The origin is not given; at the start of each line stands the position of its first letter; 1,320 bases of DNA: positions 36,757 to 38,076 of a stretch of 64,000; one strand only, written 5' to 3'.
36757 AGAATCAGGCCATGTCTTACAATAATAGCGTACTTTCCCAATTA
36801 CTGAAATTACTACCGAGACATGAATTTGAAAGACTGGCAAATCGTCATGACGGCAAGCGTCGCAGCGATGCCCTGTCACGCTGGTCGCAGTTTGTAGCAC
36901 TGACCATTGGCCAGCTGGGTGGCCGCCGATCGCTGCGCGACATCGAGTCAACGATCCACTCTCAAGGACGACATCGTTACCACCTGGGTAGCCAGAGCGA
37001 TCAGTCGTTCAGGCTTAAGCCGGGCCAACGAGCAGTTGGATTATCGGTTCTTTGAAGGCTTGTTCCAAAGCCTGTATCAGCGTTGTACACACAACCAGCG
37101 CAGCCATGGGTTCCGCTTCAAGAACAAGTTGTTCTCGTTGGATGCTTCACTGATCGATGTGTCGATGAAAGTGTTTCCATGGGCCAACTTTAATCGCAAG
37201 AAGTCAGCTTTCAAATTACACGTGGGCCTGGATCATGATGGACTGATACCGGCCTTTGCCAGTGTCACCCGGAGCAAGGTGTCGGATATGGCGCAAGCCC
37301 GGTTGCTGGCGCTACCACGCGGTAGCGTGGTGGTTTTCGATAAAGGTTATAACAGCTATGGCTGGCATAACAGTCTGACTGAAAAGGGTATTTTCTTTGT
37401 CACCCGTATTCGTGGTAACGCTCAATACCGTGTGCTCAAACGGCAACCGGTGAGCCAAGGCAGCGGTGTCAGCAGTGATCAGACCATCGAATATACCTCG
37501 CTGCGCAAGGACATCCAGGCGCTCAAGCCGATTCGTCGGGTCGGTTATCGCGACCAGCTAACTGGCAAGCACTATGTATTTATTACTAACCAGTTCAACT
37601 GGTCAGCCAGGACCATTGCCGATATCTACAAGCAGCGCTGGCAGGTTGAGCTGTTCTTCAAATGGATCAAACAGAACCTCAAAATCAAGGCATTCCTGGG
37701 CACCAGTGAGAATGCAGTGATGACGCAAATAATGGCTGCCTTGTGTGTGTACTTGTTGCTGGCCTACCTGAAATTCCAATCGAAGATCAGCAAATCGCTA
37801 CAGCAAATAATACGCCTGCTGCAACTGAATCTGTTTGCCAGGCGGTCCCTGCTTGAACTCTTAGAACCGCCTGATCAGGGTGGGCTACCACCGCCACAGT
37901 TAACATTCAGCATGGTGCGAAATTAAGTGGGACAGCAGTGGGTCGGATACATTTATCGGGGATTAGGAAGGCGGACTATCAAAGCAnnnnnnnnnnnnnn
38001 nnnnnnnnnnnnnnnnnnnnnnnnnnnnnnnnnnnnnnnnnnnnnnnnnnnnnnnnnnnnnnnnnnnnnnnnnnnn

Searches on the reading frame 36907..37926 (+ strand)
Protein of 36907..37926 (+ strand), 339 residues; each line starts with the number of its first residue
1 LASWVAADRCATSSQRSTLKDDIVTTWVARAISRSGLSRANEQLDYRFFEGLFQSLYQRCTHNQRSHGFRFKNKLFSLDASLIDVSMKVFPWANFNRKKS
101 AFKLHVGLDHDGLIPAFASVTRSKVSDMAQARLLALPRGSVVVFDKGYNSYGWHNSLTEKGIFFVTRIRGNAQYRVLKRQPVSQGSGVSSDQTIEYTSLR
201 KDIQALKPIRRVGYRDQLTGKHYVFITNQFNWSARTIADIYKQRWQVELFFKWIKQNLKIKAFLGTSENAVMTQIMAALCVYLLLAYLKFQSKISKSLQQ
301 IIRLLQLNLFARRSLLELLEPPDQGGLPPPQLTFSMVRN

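Call 33: search_protein_families(library=pfam, proteins=[window:36907-37926:+], max_evalue=0.01)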
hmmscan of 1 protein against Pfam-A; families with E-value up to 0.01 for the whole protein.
window:36907-37926:+ (339 aa): 4 families
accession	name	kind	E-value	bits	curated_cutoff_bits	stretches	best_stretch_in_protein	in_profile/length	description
PF01609.27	DDE_Tnp_1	-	2.3e-32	112.8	23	1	78-284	9-200/200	Transposase DDE domain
PF13612.12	DDE_Tnp_1_3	-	1.4e-05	25.6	27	1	101-178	45-121/155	Transposase DDE domain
PF13843.12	DDE_Tnp_1_7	-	0.0029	17.4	22.4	0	74-173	126-240/349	Transposase IS4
PF13701.12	DDE_Tnp_1_4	-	0.0032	16.2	34.7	1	145-309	223-395/435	Transposase DDE domain group 1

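Call 56: search_protein_families(library=ncbifam, proteins=[window:36907-37926:+], max_evalue=0.01)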
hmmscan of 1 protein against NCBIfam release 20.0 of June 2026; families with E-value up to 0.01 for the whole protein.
window:36907-37926:+ (339 aa): 15 families
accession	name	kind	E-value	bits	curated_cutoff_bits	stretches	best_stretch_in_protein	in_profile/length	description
NF033592.1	transpos_IS4_1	equivalog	4.6e-70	236.3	115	1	30-288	62-331/332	IS4 family transposase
NF049921.1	transpos_IS701_2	equivalog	2.2e-13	50.3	250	1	138-295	144-297/318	IS701 family transposase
NF033559.2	transpos_IS1634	equivalog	2.7e-13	49.8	100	1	223-306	361-448/483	IS1634 family transposase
NF049925.1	transpos_IS4_4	equivalog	1.1e-12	47.5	250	1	207-303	287-385/449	IS4 family transposase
NF033591.1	transpos_IS4_2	equivalog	3e-10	39.7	152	1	139-256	119-246/340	IS4 family transposase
NF033540.2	transpos_IS701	equivalog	1.8e-09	37.4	150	1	128-285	171-359/363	IS701 family transposase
NF033520.1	transpos_IS982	equivalog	3.7e-09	36.5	130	1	102-174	114-187/243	IS982 family transposase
NF033580.1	transpos_IS5_3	equivalog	2.2e-08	34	110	2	96-173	120-206/258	IS5 family transposase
NF049999.1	transpos_IS701_3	equivalog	4.4e-07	29.1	170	1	223-299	295-371/412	IS701 family transposase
NF033579.1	transpos_IS5_2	equivalog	6.3e-06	25.9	140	1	96-178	134-221/289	IS5 family transposase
NF033581.1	transpos_IS5_4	equivalog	1.9e-05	24.1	140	1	75-164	117-217/285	IS5 family transposase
NF041680.1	transp_NF041680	equivalog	8.6e-05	21.7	440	0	127-182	162-214/439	NF041680 family putative transposase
NF033590.1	transpos_IS4_3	equivalog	8.6e-05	21.7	160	1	233-301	267-335/405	IS4 family transposase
NF033551.1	transpos_IS1182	equivalog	0.0021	17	270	0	96-168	262-341/488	IS1182 family transposase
NF033541.0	transpos_ISH3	equivalog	0.0051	16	225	1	180-287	185-294/298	ISH3 family transposase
